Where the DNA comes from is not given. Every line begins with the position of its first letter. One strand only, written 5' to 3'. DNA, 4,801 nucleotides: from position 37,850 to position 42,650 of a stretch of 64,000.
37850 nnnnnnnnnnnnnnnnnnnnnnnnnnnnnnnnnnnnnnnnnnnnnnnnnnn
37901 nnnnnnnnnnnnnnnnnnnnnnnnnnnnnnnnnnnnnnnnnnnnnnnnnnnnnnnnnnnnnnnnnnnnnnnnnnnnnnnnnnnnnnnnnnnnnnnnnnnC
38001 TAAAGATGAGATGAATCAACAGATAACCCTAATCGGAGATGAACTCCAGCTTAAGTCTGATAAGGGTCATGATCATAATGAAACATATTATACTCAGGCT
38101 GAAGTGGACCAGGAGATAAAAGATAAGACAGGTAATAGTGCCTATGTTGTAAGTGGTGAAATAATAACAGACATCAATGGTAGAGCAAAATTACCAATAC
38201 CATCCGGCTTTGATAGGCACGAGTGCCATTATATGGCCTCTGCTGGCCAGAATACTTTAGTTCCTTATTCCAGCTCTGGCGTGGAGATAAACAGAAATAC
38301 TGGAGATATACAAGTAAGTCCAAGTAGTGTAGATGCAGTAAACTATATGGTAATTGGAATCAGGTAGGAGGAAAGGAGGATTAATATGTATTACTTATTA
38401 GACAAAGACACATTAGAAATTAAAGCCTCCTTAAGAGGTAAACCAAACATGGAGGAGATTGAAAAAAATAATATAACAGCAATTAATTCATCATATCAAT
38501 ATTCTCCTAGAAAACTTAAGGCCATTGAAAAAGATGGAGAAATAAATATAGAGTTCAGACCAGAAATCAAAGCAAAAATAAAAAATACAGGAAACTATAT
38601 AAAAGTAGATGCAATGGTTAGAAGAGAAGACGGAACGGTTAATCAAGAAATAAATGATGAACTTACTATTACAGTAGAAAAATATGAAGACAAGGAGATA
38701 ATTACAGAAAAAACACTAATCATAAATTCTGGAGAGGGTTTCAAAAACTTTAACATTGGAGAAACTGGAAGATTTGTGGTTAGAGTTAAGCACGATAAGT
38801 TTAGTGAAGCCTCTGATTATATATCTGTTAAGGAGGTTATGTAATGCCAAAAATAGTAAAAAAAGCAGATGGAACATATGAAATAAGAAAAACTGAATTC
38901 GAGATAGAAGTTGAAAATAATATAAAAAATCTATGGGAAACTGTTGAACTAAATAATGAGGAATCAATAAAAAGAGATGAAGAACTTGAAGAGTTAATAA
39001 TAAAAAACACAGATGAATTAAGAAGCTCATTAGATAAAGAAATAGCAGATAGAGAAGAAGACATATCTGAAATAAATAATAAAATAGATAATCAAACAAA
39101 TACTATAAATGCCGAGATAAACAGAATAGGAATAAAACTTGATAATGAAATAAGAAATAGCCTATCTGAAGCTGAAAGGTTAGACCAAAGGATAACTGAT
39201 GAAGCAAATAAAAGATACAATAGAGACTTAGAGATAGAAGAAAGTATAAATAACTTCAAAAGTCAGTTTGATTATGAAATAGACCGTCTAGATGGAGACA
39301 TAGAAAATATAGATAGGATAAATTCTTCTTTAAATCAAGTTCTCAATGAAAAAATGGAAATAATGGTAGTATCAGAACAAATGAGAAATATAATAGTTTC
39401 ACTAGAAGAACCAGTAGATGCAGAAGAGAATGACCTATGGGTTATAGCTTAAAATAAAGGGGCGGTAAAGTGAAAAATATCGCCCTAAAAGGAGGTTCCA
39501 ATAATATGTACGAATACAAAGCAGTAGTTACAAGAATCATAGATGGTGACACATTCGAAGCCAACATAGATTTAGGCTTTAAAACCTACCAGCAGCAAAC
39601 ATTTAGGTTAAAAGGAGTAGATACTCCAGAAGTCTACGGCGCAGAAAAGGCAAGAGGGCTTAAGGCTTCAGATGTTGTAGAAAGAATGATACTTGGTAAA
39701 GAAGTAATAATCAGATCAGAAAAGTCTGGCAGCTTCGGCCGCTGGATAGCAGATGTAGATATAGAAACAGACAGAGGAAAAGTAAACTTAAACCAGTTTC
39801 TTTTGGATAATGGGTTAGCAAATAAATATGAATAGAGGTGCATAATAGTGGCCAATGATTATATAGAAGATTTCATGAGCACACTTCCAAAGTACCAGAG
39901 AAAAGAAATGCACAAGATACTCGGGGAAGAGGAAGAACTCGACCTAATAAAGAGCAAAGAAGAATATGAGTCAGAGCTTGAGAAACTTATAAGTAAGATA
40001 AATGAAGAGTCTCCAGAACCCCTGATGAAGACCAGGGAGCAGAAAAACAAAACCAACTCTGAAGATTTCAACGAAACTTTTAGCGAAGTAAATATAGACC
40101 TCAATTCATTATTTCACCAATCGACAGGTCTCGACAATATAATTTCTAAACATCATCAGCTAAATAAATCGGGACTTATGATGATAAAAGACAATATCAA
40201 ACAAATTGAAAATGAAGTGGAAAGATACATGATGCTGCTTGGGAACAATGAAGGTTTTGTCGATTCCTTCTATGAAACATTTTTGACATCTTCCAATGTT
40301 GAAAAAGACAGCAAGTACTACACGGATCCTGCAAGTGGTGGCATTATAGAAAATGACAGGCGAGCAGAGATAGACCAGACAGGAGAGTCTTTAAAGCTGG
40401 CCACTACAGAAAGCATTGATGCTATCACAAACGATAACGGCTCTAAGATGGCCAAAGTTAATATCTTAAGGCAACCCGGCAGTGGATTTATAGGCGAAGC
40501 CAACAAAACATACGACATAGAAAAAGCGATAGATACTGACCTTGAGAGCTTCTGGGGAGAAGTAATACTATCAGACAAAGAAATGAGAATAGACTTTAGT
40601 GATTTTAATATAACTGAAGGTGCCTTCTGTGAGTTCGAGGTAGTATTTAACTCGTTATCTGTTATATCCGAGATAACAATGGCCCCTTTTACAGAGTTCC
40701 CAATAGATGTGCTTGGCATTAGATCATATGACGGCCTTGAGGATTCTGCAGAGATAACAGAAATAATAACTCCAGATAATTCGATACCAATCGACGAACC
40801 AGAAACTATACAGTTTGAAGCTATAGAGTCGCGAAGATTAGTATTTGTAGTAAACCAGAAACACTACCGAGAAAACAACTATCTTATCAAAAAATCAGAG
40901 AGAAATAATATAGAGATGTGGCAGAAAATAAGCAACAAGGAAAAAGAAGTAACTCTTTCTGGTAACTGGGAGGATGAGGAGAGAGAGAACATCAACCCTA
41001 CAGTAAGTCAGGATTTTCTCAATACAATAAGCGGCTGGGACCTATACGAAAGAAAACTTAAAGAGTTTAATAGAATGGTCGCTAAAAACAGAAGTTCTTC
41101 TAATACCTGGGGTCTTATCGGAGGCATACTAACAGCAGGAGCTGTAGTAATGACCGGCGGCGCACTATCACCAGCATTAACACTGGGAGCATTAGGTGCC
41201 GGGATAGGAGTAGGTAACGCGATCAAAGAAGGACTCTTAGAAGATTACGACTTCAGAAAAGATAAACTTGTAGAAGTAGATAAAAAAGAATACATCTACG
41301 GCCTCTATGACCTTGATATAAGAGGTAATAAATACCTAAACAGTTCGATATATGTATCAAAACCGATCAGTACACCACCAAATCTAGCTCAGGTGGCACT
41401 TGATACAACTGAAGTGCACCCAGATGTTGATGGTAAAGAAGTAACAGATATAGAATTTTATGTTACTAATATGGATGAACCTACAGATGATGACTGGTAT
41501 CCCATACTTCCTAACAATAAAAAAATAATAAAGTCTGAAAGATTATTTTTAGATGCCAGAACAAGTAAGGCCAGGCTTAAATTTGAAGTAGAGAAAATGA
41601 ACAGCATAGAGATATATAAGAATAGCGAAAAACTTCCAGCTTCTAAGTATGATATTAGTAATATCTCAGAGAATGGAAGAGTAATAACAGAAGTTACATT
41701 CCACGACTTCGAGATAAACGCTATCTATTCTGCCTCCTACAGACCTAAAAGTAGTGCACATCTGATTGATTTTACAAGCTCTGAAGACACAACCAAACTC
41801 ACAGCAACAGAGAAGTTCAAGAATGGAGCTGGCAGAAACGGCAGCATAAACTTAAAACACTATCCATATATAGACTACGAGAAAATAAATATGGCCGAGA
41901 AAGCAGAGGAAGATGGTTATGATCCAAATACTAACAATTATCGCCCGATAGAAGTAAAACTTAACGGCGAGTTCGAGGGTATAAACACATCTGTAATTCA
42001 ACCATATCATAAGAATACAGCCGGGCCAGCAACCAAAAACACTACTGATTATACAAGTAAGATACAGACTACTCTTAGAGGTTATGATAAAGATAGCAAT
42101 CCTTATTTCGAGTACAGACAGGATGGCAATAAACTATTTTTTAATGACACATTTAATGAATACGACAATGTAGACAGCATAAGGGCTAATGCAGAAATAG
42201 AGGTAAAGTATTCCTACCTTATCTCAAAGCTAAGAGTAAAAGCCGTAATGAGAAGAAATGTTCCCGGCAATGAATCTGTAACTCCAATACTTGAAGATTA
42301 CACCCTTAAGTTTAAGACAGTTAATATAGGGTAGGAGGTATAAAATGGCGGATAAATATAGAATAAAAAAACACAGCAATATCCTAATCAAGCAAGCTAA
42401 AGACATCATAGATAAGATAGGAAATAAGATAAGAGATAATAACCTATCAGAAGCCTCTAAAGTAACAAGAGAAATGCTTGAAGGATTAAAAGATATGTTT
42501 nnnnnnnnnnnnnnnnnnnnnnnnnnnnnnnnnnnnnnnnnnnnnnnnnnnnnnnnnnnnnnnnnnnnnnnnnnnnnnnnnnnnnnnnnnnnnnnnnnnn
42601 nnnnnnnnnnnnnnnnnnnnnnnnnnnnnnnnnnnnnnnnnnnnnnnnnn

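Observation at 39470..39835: A compact SNase-like nuclease is encoded inside the tail fiber module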

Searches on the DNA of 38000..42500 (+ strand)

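Call 6: search_dna_similar(query=window:38000-42500:+, collection=phages, mode=near, max_rows=15)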
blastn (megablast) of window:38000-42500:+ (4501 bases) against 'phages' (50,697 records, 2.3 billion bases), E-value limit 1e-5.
No match.
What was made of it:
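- Tried and rejected: Megablast of 38000-42500 against GenBank phages gave no match (call 6).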

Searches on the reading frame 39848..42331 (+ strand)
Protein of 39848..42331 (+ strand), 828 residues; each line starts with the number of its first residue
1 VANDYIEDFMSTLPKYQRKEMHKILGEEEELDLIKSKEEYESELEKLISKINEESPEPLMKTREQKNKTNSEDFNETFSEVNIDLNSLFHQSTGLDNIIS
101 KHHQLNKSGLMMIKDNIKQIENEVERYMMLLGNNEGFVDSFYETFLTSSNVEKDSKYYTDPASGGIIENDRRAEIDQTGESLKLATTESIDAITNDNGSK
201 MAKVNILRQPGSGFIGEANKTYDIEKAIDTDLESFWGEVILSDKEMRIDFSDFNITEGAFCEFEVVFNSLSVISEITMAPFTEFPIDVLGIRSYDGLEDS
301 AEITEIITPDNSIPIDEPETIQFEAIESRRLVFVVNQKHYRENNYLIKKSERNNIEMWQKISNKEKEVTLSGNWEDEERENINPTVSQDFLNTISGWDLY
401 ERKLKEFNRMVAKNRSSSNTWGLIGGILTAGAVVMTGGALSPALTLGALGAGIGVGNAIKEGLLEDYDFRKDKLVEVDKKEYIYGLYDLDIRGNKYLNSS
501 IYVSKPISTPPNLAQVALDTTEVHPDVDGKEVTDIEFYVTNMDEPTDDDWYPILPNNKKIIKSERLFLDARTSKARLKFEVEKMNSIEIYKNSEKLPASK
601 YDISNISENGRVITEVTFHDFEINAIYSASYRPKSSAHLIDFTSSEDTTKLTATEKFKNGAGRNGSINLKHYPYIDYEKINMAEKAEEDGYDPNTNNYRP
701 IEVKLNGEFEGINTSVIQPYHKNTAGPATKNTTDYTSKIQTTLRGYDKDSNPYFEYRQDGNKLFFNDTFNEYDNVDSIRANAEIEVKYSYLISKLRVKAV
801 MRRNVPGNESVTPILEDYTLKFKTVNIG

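Call 8: search_protein_families(library=phrogs, proteins=[window:39848-42331:+], max_evalue=0.001)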
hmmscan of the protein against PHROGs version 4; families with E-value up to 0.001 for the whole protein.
window:39848-42331:+ (828 aa): 1 family
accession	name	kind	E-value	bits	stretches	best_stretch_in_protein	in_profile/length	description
phrog_20243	-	head and packaging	2.7e-132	443.4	1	5-825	3-760/761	virion structural protein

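Call 9: search_protein_families(library=pfam, proteins=[window:39848-42331:+], max_evalue=0.01)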
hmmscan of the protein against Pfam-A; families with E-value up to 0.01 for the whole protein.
window:39848-42331:+ (828 aa): 0 families

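Call 12: search_dna_similar(query=window:39848-42331:+, collection=phages, mode=protein, max_rows=30, max_evalue=0.00001)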
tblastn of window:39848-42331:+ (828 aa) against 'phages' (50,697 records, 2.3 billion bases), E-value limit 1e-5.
Records with a match: 6; places in all: 8; records where one place covers at least 80% of the query: 2.
Best place of each record, by identity: <60% 6.
By first word of the organism name: Bacillus 5; Moorella 1.
By host as written in the record: Bacillus thuringiensis 2; Bacillus australimaris sKR4M-27 1; Moorella thermoacetica DSM 103132 1; Bacillus cereus 1; Bacillus cereus BC102p 1.
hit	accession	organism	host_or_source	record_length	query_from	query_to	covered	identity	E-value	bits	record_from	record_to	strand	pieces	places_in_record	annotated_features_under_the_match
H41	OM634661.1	Bacillus phage vB_BauM_KLEB27-3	Bacillus australimaris sKR4M-27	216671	3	825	86%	30.8%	2e-50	332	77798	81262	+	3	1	structural protein (x2) | hypothetical protein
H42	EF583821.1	Bacillus phage 0305phi8-36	Bacillus thuringiensis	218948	59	825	80%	29.3%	3e-37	301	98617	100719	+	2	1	ORF171: virion structural protein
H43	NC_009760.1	Bacillus phage 0305phi8-36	Bacillus thuringiensis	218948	59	825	80%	29.3%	3e-37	301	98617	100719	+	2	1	ORF171: virion structural protein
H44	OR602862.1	Moorella phage MTATph1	Moorella thermoacetica DSM 103132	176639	57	825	86%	25.6%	1e-23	207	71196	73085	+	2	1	virion structural protein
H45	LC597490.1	Bacillus phage vB_BceM_WH1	Bacillus cereus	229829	478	825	42%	32.2%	1e-36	156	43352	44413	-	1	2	virion structural protein_gp071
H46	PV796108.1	Bacillus phage Edson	Bacillus cereus BC102p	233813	478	825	42%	30.8%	1e-35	152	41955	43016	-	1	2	hypothetical protein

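Call 14: get_annotated_region(hit=H42, flank=12000)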
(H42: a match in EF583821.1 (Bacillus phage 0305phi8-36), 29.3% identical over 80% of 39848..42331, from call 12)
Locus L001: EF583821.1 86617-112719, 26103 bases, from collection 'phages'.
description: Bacillus phage 0305phi8-36, complete genome.
organism: Bacillus phage 0305phi8-36 (NCBI taxid 458639)
taxonomy: Viruses; Duplodnaviria; Heunggongvirae; Uroviricota; Caudoviricetes
host: Bacillus thuringiensis; source: -; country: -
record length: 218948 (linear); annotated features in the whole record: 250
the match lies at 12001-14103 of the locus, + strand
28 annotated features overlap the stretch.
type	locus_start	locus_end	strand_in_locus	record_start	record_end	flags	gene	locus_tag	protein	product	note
CDS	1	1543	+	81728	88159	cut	ORF163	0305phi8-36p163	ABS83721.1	virion structural protein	gp163; contains fibronectin type III domains; identified as virion protein by mass spectrometry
CDS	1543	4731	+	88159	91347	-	ORF164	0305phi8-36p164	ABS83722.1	virion structural protein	gp164; contains bacterial von Willebrand domain; identified as virion protein by mass spectrometry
CDS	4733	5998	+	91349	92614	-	ORF165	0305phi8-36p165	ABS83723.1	virion structural protein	gp165; contains fibronectin type III domains; identified as virion protein by mass spectrometry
CDS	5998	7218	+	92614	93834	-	ORF166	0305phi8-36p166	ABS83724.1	virion structural protein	gp166; contains fibronectin type III domains; identified as virion protein by mass spectrometry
CDS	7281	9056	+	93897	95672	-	ORF167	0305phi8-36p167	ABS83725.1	virion structural protein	gp167; identified as virion protein by mass spectrometry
CDS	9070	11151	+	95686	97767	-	ORF168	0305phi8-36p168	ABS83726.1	virion structural protein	gp168; identified as virion protein by mass spectrometry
CDS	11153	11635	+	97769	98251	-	ORF169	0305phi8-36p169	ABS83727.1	hypothetical protein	gp169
CDS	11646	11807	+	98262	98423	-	ORF170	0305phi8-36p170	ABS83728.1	hypothetical protein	gp170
CDS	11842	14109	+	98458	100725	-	ORF171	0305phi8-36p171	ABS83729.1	virion structural protein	gp171; identified as virion protein by mass spectrometry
CDS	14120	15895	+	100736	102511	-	ORF172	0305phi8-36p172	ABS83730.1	low copy number virion structural protein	gp172; single peptide detected by mass spectrometry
CDS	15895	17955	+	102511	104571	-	ORF173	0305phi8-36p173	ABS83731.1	low copy number virion structural protein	gp173; single peptide detected by mass spectrometry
CDS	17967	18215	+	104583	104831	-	ORF174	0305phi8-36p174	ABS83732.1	virion structural protein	gp174; identified as virion protein by mass spectrometry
CDS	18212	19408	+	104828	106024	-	ORF175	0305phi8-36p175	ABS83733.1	virion structural protein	gp175; identified as virion protein by mass spectrometry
CDS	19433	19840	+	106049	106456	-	ORF176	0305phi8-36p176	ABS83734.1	hypothetical protein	gp176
CDS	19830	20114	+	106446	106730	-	ORF177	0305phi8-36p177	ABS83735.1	hypothetical protein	gp177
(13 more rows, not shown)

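Call 15: get_annotated_region(hit=H41, flank=12000)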
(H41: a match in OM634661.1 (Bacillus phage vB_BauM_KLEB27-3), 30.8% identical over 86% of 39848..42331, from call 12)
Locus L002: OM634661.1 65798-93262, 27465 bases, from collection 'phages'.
description: Bacillus phage vB_BauM_KLEB27-3, complete genome.
organism: Bacillus phage vB_BauM_KLEB27-3 (NCBI taxid 2927635)
taxonomy: Viruses; Duplodnaviria; Heunggongvirae; Uroviricota; Caudoviricetes
host: Bacillus australimaris sKR4M-27; source: water samples from gypsum karst lake Kirkilai; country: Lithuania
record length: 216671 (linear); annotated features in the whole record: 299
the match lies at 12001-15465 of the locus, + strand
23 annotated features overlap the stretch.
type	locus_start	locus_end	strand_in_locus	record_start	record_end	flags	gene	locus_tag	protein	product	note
CDS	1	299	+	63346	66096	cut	-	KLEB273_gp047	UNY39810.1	structural protein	Laminin_G_3 domain-containing protein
CDS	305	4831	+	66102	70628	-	-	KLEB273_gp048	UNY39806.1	structural protein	-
CDS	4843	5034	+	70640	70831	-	-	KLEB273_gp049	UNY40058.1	hypothetical protein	-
CDS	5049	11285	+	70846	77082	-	-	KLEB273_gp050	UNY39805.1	tail fiber protein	-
CDS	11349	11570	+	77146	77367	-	-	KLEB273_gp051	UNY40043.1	hypothetical protein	-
CDS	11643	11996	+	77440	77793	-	-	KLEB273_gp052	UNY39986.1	hypothetical protein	-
CDS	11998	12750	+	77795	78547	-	-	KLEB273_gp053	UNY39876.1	hypothetical protein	-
CDS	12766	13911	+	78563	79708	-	-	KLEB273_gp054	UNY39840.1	structural protein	-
CDS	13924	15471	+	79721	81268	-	-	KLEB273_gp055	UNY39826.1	structural protein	-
CDS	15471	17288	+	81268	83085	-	-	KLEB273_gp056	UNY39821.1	structural protein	-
CDS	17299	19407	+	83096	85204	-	-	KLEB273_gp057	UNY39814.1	structural protein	-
CDS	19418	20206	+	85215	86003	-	-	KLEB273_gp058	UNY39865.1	structural protein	-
CDS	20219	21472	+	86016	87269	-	-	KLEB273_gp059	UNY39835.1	structural protein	-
CDS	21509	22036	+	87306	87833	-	-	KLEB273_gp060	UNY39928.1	putative holin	-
CDS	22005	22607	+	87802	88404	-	-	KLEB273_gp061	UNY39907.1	hypothetical protein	-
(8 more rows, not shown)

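Call 16: get_annotated_region(hit=H44, flank=12000)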
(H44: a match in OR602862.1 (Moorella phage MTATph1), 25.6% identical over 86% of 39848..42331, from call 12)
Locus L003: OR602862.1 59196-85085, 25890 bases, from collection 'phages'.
description: Moorella phage MTATph1, complete genome.
organism: Moorella phage MTATph1 (NCBI taxid 3090776)
taxonomy: Viruses; Duplodnaviria; Heunggongvirae; Uroviricota; Caudoviricetes
host: Moorella thermoacetica DSM 103132; source: -; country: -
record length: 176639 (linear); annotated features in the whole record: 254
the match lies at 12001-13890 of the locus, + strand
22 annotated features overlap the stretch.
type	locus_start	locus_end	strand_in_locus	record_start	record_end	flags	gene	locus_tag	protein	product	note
CDS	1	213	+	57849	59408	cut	-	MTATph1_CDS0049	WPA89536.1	virion structural protein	-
CDS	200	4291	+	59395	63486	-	-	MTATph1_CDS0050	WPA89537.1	hypothetical protein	-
CDS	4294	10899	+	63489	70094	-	-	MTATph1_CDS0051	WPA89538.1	hypothetical protein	-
CDS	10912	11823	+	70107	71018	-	-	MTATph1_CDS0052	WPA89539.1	hypothetical protein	-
CDS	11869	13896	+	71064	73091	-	-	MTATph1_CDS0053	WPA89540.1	virion structural protein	-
CDS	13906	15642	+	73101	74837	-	-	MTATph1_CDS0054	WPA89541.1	virion structural protein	-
CDS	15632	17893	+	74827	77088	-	-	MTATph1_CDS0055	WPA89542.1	virion structural protein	-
CDS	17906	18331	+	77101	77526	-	-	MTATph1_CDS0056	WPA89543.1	hypothetical protein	-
CDS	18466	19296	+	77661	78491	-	-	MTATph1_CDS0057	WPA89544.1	hypothetical protein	-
CDS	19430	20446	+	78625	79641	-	-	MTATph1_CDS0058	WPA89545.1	virion structural protein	-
CDS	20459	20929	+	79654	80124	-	-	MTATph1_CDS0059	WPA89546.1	hypothetical protein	-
CDS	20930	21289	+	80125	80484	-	-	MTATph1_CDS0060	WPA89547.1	hypothetical protein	-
CDS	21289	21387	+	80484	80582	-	-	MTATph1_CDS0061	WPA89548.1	hypothetical protein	-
CDS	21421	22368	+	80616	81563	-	-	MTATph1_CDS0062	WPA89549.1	primase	-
CDS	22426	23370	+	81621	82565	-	-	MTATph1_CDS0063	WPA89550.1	DnaB-like replicative helicase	-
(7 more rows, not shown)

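Call 23: find_related_loci(query=window:39848-42331:+, collection=viral_contigs, flank=6000)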
Query window:39848-42331:+ (828 aa) in viral_contigs; peptide patterns used: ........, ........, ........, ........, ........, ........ (x = any residue, [..] = any of these).
14 stretches matched a pattern, but none encodes a relative of the query by tblastn (E <= 1e-3).
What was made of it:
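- Tried and rejected: An IMG/VR scan with the gp171-like protein found no relative (call 23).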

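Call 24: find_homologous_proteins(query=window:39848-42331:+, max_evalue=1e-10)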
Query window:39848-42331:+ (828 aa): 7 proteins with E <= 1e-10 among 8000 candidates.
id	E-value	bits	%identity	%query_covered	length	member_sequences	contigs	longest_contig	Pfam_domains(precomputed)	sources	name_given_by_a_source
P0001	0.0e+0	1844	100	100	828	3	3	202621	-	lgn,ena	-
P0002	9.8e-282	955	52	100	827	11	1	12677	-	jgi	jgi:hypothetical protein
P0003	8.3e-81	291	29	96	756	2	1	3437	-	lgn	-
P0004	1.2e-80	290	29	45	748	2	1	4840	-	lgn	-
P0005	2.1e-80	289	33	43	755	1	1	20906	-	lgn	-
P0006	2.3e-80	289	33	39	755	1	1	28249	-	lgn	-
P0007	7.6e-78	281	31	39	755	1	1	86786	-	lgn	-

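Call 26: find_encoding_contigs(protein=P0002, flank=10000, max_places=4)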
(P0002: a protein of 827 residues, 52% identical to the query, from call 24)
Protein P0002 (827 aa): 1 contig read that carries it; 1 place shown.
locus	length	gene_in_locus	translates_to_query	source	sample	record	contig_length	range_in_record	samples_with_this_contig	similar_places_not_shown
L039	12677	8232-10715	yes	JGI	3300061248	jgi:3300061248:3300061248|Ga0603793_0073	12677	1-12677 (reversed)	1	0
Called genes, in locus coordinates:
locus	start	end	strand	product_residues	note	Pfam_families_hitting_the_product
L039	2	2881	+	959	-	?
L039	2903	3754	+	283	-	-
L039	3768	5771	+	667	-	-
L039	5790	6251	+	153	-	-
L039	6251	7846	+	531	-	-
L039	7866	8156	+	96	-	-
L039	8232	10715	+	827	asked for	-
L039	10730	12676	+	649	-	?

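Call 28: find_encoding_contigs(protein=P0007, flank=10000, max_places=3)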
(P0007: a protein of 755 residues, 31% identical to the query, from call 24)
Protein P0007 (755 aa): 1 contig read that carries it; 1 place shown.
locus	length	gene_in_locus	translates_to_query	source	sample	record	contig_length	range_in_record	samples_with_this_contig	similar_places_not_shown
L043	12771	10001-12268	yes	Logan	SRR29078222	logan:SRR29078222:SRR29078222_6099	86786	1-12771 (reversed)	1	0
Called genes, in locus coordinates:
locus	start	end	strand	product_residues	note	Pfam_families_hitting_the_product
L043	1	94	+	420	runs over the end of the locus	-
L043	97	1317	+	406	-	-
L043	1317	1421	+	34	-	-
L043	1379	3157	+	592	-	PF00041:fn3 (faint)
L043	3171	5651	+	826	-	-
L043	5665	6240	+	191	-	-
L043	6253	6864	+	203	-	PF09636:XkdW, PF14301:DUF4376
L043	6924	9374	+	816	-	-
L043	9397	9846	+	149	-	-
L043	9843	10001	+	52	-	-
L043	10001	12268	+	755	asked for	-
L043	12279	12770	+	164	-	?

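Call 61: find_related_loci(query=A2, collection=metagenome_contigs, flank=4000)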
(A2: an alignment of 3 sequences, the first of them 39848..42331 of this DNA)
Query A2 (828 aa) in metagenome_contigs; peptide patterns used: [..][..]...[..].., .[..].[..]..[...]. (x = any residue, [..] = any of these).
410 stretches matched a pattern; 2 encode a relative of the query (tblastn E <= 1e-3); 2 distinct loci.
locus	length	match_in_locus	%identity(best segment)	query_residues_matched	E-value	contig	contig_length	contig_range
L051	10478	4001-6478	52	1-827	0e+0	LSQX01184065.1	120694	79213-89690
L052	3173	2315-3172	71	1-286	4e-138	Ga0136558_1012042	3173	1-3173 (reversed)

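Call 68: search_protein_families(library=pfam, proteins=[window:39848-42331:+], max_evalue=10)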
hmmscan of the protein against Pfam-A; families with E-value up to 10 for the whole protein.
window:39848-42331:+ (828 aa): 2 families
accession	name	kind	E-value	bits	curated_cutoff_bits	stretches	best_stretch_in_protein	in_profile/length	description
PF14331.11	IcmF-related_N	-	0.031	14.1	25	1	4-90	76-164/259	IcmF-related N-terminal domain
PF04803.17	Cor1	-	4.6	8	32.1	1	36-128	6-101/132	Cor1/Xlr/Xmr conserved region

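Call 90: predict_structure(alignment_id=A3)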
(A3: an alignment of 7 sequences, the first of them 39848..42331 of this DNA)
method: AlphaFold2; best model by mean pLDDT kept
length: 828 residues; sequences in the alignment: 7
mean_pLDDT: 46.3   pTM: 0.27
mean pLDDT of the five models: 46.3, 46.1, 45.9, 42.1, 39.1
residues with pLDDT >= 90: 0; 70-90: 108; 50-70: 213; < 50: 507
segments of 3 or more residues with pLDDT < 50: 1-3, 52-167, 169-185, 193-200, 208-248, 250-260, 338-536, 540-548, 632-647, 660-662, 676-686, 721-742, 769-776, 792-828
pLDDT, mean of each block of 10 residues (from residue 1): 51 64 77 76 69 36 28 38 32 33 34 40 38 26 30 37 44 39 47 46 54 26 24 22 39 45 68 67 61 75 69 67 76 60 37 34 28 28 26 32 41 36 32 34 35 36 33 35 27 23 26 41 32 46 46 52 55 66 60 69 74 73 54 41 42 69 61 50 49 58 70 62 39 36 52 61 60 46 72 40 28 26 28
secondary structure, 60 per line:
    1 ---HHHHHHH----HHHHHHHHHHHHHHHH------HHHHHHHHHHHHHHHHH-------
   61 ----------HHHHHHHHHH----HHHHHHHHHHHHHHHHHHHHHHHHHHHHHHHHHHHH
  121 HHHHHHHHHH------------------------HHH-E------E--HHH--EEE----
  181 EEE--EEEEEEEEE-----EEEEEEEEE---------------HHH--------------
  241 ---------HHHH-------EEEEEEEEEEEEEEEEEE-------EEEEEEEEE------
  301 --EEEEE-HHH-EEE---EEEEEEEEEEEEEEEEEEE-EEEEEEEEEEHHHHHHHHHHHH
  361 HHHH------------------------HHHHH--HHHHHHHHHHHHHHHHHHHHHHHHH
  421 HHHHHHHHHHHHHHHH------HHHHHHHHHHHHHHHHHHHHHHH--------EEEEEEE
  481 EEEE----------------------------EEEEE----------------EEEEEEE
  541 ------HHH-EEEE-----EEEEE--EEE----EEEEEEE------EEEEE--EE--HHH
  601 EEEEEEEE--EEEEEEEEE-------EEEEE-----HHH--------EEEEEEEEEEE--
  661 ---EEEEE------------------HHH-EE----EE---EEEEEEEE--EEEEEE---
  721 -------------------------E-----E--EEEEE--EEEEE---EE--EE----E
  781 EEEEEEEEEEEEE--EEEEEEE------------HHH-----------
elements in order (helices of 4 or more, strands of 3 or more residues): H4-10 H15-30 H37-53 H71-80 H85-130 E174-176 E181-183 E186-194 E200-208 H250-253 E261-278 E286-294 E303-307 E313-315 E319-337 E339-348 H349-364 H389-393 H396-436 H443-465 E474-484 E513-517 E534-540 E551-554 E560-564 E567-569 E574-580 E587-591 E601-608 E611-619 E627-631 E648-658 E664-668 E702-709 E712-717 E755-759 E762-766 E780-793 E796-802
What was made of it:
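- Tried and rejected: That is unusable, so no fold test of the 'discoidin' claim was possible (call 90).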
